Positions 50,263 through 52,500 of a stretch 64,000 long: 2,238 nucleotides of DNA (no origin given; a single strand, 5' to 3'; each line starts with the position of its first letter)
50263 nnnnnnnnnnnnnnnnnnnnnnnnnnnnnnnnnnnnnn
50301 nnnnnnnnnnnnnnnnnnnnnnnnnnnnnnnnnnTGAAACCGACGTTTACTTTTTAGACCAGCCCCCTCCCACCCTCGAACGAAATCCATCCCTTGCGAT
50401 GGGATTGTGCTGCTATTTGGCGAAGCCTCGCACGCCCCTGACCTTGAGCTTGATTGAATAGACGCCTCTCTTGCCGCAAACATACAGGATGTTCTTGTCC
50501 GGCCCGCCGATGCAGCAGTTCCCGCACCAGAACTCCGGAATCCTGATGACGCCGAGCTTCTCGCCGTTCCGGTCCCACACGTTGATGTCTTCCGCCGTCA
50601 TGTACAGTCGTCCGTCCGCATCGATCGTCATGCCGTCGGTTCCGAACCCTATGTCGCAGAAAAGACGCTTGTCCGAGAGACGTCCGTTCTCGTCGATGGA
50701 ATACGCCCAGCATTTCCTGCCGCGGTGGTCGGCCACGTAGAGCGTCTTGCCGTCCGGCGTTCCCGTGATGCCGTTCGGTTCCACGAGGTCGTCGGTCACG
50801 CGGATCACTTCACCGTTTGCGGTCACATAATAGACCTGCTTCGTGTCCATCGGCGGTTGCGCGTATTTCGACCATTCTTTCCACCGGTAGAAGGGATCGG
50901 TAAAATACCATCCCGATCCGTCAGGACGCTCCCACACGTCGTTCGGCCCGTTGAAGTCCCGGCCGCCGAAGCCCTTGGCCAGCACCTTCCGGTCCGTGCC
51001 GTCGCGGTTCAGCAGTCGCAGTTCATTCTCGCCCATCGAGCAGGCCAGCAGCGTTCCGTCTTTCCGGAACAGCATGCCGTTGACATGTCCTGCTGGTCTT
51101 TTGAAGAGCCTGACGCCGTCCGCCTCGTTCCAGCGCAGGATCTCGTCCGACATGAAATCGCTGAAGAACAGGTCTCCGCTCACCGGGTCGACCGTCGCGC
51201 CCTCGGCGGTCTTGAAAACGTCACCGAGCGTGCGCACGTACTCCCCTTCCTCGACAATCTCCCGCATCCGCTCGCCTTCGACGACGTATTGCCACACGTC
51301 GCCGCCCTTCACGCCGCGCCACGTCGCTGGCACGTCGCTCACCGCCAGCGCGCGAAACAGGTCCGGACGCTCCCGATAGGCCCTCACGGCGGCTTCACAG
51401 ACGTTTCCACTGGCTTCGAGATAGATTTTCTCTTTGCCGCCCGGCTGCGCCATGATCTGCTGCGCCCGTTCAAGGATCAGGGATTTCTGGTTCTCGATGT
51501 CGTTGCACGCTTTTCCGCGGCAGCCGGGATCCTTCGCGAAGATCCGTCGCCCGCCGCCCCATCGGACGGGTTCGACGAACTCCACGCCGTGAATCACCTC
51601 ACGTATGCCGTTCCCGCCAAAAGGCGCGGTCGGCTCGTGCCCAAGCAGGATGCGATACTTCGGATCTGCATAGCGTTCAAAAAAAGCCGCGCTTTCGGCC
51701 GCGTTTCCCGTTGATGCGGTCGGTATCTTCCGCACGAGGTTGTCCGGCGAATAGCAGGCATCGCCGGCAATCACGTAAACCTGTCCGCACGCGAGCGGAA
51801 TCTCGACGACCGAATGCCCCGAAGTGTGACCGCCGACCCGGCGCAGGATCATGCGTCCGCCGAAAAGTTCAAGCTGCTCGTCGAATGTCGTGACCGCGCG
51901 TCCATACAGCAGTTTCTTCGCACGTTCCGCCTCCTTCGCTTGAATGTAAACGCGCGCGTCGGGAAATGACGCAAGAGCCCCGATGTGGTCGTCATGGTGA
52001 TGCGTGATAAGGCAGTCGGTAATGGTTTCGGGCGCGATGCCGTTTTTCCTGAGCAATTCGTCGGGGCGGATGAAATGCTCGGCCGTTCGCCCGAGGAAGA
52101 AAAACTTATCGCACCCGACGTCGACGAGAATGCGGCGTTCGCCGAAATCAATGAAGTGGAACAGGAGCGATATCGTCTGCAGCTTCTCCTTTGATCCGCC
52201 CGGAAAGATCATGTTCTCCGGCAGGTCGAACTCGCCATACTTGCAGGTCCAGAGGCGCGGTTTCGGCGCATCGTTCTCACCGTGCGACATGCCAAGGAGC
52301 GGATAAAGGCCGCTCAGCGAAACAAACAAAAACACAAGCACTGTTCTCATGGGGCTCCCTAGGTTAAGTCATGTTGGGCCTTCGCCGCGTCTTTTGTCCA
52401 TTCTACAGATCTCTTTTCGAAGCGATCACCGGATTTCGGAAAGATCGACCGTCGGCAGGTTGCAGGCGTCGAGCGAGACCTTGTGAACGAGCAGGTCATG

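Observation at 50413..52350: Secreted fusion of two lactonase-type folds (MBL plus SMP-30/gluconolactonase) next to uxaC and NAD-dependent oxidoreductases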

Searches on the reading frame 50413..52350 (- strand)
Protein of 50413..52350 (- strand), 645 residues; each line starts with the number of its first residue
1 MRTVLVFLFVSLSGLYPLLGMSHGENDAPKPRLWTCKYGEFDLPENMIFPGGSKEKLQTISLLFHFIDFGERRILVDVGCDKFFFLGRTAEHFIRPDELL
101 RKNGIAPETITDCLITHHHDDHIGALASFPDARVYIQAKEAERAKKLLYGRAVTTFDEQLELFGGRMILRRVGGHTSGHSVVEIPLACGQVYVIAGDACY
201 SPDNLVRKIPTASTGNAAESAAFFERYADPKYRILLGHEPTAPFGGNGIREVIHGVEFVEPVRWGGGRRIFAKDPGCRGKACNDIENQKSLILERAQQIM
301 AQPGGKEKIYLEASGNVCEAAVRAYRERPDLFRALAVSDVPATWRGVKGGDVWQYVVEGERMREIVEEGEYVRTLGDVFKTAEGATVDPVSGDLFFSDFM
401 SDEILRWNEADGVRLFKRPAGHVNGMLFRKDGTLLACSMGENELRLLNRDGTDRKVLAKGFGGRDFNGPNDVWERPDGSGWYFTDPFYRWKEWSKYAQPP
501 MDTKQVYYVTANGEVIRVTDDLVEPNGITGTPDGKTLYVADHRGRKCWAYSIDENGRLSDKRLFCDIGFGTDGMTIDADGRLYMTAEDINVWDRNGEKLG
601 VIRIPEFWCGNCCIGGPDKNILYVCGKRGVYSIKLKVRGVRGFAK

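Call 5: search_protein_families(library=pfam, proteins=[window:50413-52350:-], max_evalue=0.01)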
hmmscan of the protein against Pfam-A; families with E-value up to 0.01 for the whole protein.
window:50413-52350:- (645 aa): 3 families
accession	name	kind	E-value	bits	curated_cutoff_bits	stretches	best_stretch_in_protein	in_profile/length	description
PF08450.18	SGL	-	9.6e-39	133.9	26.3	1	382-624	2-242/246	SMP-30/Gluconolactonase/LRE-like region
PF00753.33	Lactamase_B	-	2.8e-13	50.7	22.7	1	66-237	10-195/196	Metallo-beta-lactamase superfamily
PF01731.26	Arylesterase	-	2.4e-06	28.1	21.3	1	482-552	18-83/86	Arylesterase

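Call 6: search_protein_families(library=ncbifam, proteins=[window:50413-52350:-], max_evalue=0.01)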
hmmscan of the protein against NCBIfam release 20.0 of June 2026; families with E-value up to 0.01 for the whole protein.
window:50413-52350:- (645 aa): 10 families
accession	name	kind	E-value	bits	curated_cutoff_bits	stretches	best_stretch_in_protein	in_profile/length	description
NF045700.1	AHLLactAttM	equivalog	4.4e-09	36.2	390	1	100-144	84-128/257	AttM family quorum-quenching N-acyl homoserine lactonase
NF045699.1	AHLLactAiiA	equivalog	1.5e-07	30.9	375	1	98-218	84-212/251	quorum-quenching N-acyl homoserine lactonase AiiA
TIGR03413.1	GSH_gloB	equivalog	2.5e-06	27.1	200.8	1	109-197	43-126/248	hydroxyacylglutathione hydrolase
NF047979.1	lactonase_AidB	equivalog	7.7e-05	22.1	360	1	73-139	62-128/271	AidB family quorum-quenching N-acyl homoserine lactonase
NF047919.1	lactonase_YtnP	equivalog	8.1e-05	22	425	1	98-184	88-196/274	YtnP family quorum-quenching lactonase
NF047925.1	pyridox_lacton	equivalog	9.2e-05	22.3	325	0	100-146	79-125/268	4-pyridoxolactonase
NF047976.1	lactonase_AhlS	equivalog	0.00027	20.1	475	0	100-144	94-138/276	AhlS family quorum-quenching N-acyl homoserine lactonase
NF012229.1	bla_class_B_core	domain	0.00054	20.2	100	1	106-184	51-138/139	metallo-beta-lactamase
NF007597.0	PRK10241.1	equivalog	0.0016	17.8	421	1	103-198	42-128/251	hydroxyacylglutathione hydrolase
NF035926.1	scyF_NHL_VPEP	equivalog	0.0094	15.1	350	0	556-602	143-188/376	scytonemin biosynthesis PEP-CTERM protein ScyF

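Call 7: find_homologous_proteins(query=window:50413-52350:-, max_evalue=0.00001)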
Query window:50413-52350:- (645 aa): 5 proteins with E <= 0.00001 among 8000 candidates.
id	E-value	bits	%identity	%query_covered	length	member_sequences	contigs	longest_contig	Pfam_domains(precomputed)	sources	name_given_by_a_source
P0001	0.0e+0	1524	99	100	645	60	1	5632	PF01731.27,PF00753.34,PF08450.19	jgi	-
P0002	4.0e-64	235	56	32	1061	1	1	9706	PF17389.9,PF00753.34,PF22422.3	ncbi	ncbi:MAG: MBL fold metallo-hydrolase [Kiritimatiellia bacterium]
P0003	7.5e-18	82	31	34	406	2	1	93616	PF08450.19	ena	-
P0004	9.8e-14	69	29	39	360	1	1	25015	PF03088.23,PF08450.19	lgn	-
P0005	3.0e-11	60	33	32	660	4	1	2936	PF24684.2,PF08450.19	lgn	-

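Call 11: search_solved_structures(query=window:50413-52350:-, max_evalue=0.01, show_alignments=3)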
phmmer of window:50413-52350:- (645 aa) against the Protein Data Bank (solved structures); distinct sequences matched with E-value up to 0.01: 44.
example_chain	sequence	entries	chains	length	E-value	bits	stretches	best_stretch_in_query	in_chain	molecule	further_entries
3e5z_A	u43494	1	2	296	2.7e-31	111.8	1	366-640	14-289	putative Gluconolactonase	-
3dr2_A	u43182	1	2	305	4.3e-19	71.4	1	374-624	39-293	Exported gluconolactonase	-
2ymu_A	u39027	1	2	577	6.1e-11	44.5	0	502-600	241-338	WD-40 REPEAT PROTEIN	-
7plb_A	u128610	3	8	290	3.9e-09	38.5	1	510-629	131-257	Smp-30/Cgr1 family protein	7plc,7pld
2iax_A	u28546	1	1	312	9.7e-09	37.2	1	444-584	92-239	Diisopropylfluorophosphatase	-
3hli_A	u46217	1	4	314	1.1e-08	37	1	444-584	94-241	Diisopropyl-fluorophosphatase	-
2iar_A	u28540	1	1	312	1.6e-08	36.5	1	444-585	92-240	Diisopropylfluorophosphatase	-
2iat_A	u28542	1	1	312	1.7e-08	36.4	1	444-584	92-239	Diisopropylfluorophosphatase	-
2iau_A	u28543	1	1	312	1.8e-08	36.3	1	444-584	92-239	Diisopropylfluorophosphatase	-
2ias_A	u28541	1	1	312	1.8e-08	36.3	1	444-584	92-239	Diisopropylfluorophosphatase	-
2iap_A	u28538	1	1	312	1.9e-08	36.2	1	444-584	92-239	Diisopropylfluorophosphatase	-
2iao_A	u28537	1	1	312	1.9e-08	36.2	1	444-584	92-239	DIISOPROPYLFLUOROPHOSPHATASE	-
8x78_L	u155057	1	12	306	1.9e-08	36.2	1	71-142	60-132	Glyoxylase, beta-lactamase superfamily II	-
3hlh_A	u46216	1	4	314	2e-08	36.1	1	444-584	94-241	Diisopropyl-fluorophosphatase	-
1e1a_A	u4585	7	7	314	2.1e-08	36.1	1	444-584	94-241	DIISOPROPYLFLUOROPHOSPHATASE | Phosphotriesterase | Diisopropyl-fluorophosphatase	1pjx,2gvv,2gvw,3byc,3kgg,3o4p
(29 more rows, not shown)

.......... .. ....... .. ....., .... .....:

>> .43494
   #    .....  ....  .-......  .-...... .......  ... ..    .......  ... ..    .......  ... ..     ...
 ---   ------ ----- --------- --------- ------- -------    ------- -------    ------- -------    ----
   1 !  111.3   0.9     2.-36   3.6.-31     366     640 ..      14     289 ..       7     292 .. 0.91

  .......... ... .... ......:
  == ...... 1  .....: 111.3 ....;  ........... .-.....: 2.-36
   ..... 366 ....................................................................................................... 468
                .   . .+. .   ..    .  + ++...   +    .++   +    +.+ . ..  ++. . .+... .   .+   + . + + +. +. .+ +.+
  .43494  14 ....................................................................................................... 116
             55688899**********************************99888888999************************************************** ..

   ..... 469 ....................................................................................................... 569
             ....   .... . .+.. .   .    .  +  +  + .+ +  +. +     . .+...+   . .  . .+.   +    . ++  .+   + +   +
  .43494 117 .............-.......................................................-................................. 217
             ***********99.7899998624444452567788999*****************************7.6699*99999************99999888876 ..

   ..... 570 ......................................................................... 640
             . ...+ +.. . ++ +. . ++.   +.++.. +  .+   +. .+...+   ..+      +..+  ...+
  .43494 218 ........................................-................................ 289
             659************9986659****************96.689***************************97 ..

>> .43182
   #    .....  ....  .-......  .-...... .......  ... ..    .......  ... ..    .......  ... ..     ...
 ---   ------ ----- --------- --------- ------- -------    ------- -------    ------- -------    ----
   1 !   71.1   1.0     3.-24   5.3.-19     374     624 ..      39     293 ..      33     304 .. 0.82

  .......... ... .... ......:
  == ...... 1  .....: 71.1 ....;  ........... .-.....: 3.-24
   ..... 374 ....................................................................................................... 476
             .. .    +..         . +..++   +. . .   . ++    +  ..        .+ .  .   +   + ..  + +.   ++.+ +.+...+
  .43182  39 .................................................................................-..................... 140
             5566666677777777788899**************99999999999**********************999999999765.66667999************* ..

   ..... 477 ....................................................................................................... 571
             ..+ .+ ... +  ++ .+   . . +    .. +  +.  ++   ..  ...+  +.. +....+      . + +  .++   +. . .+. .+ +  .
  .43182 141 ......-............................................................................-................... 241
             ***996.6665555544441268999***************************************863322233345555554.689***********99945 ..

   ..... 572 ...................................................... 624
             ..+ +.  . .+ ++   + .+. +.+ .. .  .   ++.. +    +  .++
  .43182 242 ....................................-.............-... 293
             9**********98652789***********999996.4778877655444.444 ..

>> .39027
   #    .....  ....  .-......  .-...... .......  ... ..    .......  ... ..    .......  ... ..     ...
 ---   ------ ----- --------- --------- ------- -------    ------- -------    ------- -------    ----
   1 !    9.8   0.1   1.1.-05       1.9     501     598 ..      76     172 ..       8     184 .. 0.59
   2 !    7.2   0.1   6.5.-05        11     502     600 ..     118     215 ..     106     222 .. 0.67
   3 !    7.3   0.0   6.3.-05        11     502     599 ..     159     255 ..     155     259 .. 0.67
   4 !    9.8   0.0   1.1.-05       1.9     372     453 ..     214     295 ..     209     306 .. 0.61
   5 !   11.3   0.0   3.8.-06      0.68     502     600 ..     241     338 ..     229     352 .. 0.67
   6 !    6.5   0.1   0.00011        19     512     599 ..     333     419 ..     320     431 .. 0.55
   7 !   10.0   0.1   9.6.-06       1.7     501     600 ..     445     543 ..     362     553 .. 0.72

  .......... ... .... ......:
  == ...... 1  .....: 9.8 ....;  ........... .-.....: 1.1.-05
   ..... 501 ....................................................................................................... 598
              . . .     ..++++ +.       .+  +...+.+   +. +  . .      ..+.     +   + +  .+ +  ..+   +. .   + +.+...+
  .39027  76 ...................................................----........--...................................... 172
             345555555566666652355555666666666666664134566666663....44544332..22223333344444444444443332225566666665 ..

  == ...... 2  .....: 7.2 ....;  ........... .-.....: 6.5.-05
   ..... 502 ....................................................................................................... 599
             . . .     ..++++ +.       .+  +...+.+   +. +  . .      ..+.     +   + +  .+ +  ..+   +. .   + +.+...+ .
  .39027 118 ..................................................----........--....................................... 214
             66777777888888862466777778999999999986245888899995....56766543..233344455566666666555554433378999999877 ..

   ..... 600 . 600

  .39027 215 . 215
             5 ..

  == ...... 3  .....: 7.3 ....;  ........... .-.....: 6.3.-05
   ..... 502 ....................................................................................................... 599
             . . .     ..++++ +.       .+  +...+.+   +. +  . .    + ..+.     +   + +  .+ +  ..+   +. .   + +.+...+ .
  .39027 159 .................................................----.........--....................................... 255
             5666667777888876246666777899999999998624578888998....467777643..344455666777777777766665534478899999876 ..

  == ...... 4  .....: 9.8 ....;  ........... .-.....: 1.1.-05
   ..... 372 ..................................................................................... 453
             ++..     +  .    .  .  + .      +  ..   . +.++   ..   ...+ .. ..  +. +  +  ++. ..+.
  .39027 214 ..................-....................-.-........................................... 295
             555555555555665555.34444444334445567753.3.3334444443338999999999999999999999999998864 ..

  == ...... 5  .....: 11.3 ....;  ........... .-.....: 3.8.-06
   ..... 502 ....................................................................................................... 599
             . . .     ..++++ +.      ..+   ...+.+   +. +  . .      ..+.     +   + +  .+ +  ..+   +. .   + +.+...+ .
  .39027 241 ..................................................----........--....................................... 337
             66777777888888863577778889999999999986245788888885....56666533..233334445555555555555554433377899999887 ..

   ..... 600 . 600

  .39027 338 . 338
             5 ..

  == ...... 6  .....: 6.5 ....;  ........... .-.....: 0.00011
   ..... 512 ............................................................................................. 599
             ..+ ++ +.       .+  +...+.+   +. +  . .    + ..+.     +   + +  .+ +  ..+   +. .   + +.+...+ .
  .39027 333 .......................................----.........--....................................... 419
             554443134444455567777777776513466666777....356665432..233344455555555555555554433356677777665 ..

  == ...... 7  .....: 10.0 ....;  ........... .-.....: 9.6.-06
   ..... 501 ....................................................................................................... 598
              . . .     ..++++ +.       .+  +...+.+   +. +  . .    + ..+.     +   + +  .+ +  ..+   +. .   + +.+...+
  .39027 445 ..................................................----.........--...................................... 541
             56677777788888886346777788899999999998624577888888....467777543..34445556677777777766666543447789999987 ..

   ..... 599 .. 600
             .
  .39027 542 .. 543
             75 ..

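Call 15: find_encoding_contigs(protein=P0002, flank=10000, max_places=4)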
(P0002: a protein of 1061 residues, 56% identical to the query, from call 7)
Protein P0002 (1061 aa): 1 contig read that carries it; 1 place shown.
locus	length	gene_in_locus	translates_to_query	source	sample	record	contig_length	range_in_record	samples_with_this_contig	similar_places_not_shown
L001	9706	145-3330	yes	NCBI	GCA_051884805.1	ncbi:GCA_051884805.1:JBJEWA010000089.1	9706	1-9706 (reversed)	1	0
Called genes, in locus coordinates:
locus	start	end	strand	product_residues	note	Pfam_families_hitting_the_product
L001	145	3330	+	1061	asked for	PF17389:Bac_rhamnosid6H, PF22422:MGH1-like_GH (weak), PF00753:Lactamase_B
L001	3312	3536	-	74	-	-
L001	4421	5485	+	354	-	PF00722:Glyco_hydro_16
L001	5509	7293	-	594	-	PF02874:ATP-synt_ab_N, PF16886:ATP-synt_ab_Xtn, PF00006:ATP-synt_ab, PF22919:ATP-synt_VA_C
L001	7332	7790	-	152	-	-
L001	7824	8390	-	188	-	-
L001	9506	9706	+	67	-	?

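Call 16: find_encoding_contigs(protein=P0001, flank=10000, max_places=6)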
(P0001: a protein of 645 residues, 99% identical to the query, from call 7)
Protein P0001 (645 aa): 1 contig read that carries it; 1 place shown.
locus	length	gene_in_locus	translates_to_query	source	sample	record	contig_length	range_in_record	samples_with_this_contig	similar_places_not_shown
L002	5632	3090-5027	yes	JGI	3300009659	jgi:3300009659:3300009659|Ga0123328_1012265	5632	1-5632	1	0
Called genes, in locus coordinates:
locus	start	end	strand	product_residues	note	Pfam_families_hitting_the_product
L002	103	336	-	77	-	-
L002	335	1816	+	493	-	PF01408:GFO_IDH_MocA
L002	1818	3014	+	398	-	PF22725:GFO_IDH_MocA_C3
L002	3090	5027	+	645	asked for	PF00753:Lactamase_B, PF08450:SGL, PF01731:Arylesterase (weak)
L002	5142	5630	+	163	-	?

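Call 17: search_protein_representatives(protein=window:50413-52350:-)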
Query: 645 residues. Proteins with E-value up to 0.001 (for the whole library): 9998; up to 1e-10: 3377; up to 1e-30: 308. The best 150 are listed.
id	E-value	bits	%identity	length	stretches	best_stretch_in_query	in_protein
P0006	1.9e-149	515.5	99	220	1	426-645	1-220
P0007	2.2e-120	419.4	84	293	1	145-364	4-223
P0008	6.8e-110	384.8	42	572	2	361-641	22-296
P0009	3.6e-70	253.5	36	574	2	365-640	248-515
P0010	1.9e-64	234.6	34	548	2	373-643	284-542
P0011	4.3e-64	233.4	53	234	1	29-252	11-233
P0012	9.8e-63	228.9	33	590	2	362-640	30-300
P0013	4.6e-61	223.4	42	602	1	363-640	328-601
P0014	5.5e-61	223.1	36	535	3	428-640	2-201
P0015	3.9e-60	220.3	42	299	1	363-640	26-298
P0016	1.1e-59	218.8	41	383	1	365-640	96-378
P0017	2.0e-59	218.0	52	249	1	36-239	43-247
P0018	5.7e-59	216.5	42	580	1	369-640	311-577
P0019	8.7e-59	215.9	40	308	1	364-641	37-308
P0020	5.5e-58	213.2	40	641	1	363-640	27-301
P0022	1.3e-56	208.7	41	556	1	364-640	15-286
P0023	1.4e-56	208.6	42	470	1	375-640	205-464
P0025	1.9e-54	201.5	38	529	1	381-642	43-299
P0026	2.0e-54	201.4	42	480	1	362-640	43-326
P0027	3.4e-53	197.4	42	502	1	365-640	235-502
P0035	2.3e-51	191.3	38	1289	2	332-640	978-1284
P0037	4.7e-51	190.3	40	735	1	373-639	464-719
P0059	1.3e-46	175.7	37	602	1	326-635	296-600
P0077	4.3e-44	167.3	35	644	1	318-642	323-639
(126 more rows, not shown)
